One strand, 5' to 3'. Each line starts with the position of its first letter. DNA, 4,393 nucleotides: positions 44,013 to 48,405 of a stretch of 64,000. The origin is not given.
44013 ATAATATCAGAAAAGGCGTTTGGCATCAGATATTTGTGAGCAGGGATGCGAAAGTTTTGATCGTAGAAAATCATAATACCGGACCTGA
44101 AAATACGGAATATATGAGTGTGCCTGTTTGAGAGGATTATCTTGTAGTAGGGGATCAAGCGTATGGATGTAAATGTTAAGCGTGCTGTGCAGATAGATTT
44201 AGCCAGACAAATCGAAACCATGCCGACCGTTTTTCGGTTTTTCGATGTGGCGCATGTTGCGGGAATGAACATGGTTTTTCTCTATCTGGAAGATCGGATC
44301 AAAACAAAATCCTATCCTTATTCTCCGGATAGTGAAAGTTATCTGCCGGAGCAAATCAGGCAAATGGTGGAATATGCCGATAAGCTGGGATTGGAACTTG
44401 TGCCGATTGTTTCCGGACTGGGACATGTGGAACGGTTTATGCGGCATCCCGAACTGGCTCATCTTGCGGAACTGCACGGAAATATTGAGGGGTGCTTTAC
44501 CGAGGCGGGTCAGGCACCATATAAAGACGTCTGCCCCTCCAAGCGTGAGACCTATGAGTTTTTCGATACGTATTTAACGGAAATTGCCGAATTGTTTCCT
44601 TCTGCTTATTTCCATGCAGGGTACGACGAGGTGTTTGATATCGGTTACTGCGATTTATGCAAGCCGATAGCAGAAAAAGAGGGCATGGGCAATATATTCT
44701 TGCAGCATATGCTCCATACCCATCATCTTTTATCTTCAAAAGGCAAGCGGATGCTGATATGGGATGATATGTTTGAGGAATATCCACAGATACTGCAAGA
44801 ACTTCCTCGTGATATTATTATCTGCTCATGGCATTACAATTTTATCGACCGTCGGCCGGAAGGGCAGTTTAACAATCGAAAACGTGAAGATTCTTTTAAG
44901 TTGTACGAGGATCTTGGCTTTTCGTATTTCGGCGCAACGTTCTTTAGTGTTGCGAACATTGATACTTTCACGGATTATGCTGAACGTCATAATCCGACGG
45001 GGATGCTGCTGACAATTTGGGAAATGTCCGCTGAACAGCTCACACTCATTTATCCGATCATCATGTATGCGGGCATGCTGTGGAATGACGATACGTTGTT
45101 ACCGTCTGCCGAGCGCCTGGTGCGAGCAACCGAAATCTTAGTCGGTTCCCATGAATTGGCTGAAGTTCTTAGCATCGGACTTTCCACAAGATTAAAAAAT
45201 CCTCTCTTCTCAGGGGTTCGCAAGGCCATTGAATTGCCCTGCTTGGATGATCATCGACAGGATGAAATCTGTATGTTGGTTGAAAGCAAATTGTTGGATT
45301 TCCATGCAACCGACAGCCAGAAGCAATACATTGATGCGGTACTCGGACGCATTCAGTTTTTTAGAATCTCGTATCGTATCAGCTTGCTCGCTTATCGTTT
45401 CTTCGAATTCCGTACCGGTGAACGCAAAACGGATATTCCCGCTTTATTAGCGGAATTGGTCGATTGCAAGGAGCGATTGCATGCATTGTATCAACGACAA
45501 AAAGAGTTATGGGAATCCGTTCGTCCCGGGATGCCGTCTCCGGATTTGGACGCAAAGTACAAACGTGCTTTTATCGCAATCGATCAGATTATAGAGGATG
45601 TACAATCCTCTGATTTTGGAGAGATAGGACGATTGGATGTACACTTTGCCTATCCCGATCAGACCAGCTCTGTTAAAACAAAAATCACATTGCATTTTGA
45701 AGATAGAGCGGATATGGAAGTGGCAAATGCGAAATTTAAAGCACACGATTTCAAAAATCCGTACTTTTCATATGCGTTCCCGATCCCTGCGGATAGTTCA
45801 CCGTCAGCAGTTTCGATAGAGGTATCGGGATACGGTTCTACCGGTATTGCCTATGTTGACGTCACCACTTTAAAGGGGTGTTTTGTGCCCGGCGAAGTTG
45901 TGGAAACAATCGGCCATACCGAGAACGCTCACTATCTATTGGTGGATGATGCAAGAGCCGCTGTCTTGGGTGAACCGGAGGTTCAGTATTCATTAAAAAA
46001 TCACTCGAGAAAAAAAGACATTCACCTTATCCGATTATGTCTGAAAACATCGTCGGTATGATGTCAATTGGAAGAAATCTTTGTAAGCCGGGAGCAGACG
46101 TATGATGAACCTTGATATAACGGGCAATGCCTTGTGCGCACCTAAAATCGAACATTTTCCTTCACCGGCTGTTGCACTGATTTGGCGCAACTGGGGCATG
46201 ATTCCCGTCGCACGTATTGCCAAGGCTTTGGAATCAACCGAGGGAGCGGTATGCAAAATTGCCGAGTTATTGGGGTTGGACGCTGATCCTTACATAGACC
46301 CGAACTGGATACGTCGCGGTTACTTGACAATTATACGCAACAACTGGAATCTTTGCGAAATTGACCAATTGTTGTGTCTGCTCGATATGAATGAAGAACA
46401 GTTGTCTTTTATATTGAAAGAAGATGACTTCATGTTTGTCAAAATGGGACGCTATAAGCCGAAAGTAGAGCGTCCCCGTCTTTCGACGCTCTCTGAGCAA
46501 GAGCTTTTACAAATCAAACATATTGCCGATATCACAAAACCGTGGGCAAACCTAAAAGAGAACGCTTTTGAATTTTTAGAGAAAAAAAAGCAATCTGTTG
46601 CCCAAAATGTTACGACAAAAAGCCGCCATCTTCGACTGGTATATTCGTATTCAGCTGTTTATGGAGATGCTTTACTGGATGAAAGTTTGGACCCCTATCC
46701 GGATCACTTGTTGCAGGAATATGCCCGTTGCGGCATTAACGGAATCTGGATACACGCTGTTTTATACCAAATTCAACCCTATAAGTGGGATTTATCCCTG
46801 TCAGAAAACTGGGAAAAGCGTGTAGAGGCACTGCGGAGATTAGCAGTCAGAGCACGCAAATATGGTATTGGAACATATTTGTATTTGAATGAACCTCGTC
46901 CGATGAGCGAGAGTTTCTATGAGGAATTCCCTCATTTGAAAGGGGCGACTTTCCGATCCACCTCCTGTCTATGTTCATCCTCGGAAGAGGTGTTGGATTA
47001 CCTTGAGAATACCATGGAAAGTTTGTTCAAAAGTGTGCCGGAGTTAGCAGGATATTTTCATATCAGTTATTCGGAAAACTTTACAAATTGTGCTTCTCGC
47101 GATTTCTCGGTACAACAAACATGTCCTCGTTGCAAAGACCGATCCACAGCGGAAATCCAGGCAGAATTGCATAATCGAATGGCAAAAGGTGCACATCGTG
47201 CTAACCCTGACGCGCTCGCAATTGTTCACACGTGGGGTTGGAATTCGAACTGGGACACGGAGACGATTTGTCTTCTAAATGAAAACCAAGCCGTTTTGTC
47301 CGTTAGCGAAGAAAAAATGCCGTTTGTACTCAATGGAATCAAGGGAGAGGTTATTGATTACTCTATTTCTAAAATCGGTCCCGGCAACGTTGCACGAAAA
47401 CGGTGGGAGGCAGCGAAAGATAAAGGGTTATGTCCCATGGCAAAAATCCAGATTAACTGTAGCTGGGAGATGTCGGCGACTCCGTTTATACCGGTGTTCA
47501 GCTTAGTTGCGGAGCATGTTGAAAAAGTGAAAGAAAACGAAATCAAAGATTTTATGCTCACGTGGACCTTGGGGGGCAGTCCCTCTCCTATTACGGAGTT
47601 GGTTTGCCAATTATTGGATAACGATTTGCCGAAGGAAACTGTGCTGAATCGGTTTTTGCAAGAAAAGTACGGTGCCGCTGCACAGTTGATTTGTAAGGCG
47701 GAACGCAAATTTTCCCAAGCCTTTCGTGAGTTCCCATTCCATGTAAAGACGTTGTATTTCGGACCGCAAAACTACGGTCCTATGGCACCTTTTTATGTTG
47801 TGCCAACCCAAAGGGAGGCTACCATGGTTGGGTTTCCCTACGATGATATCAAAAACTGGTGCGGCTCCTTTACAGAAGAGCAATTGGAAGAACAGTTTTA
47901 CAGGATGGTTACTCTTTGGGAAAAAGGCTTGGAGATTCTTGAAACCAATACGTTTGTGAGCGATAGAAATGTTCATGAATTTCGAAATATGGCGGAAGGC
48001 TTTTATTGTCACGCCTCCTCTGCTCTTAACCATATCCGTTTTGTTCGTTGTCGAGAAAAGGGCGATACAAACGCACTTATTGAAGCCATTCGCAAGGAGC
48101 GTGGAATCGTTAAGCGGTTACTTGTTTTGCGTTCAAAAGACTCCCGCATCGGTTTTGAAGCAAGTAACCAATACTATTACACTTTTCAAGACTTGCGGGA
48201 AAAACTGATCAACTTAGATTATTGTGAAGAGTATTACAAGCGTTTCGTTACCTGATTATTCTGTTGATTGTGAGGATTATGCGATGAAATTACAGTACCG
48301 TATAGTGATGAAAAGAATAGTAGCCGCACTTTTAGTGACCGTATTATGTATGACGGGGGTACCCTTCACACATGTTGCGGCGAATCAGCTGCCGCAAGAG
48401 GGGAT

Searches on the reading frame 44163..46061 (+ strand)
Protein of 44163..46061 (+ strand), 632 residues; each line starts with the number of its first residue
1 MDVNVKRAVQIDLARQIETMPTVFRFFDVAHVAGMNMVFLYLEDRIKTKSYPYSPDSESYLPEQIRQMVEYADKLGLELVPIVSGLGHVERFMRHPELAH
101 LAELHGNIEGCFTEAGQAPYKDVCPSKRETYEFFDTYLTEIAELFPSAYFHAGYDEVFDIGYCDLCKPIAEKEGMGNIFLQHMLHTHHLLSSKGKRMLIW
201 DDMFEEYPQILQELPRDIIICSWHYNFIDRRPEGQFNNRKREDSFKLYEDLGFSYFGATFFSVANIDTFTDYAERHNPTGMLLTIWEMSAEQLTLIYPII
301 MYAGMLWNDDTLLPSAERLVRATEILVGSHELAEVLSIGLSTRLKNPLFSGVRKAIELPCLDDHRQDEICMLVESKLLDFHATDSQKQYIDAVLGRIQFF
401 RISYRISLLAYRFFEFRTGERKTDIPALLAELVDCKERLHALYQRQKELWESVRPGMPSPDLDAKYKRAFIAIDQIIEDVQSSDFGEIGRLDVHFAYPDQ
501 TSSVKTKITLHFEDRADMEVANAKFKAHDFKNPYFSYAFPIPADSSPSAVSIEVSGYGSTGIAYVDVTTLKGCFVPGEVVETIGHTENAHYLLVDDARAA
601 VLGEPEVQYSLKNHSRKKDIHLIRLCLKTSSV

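Call 6: search_protein_families(library=pfam, proteins=[window:44163-46061:+], max_evalue=0.01)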
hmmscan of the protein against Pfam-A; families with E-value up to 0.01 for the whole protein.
window:44163-46061:+ (632 aa): 1 family
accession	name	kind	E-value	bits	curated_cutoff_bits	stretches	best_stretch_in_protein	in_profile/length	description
PF00728.28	Glyco_hydro_20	-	9.2e-21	75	22.3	1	7-225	4-241/348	Glycosyl hydrolase family 20, catalytic domain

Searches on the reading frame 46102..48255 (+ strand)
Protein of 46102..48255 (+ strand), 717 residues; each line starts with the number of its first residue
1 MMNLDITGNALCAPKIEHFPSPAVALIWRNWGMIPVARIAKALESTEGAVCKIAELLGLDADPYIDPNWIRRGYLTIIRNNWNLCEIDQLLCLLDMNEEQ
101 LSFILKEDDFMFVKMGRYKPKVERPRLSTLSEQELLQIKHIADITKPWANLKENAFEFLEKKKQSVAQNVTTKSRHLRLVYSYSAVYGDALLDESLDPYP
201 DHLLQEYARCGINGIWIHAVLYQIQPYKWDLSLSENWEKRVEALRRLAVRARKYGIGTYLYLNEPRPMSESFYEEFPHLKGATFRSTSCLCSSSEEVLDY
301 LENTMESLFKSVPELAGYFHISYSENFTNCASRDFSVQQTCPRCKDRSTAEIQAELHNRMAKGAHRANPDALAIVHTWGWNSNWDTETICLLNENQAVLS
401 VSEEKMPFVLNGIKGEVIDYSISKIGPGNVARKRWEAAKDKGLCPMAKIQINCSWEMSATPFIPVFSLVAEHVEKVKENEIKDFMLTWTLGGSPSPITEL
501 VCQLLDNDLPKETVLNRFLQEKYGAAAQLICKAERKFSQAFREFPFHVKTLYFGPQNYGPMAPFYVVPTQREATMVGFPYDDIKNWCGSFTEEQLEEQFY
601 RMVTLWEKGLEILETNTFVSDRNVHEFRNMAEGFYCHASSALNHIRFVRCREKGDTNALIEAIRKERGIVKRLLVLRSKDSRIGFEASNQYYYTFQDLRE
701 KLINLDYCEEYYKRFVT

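Call 6: search_protein_families(library=pfam, proteins=[window:46102-48255:+], max_evalue=0.01)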
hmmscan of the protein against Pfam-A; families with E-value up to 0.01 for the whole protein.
window:46102-48255:+ (717 aa): 1 family
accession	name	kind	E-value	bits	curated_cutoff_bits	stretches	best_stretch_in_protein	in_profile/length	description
PF16126.11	DUF4838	-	3.6e-07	30.1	26.6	1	229-383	35-181/325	Domain of unknown function (DUF4838)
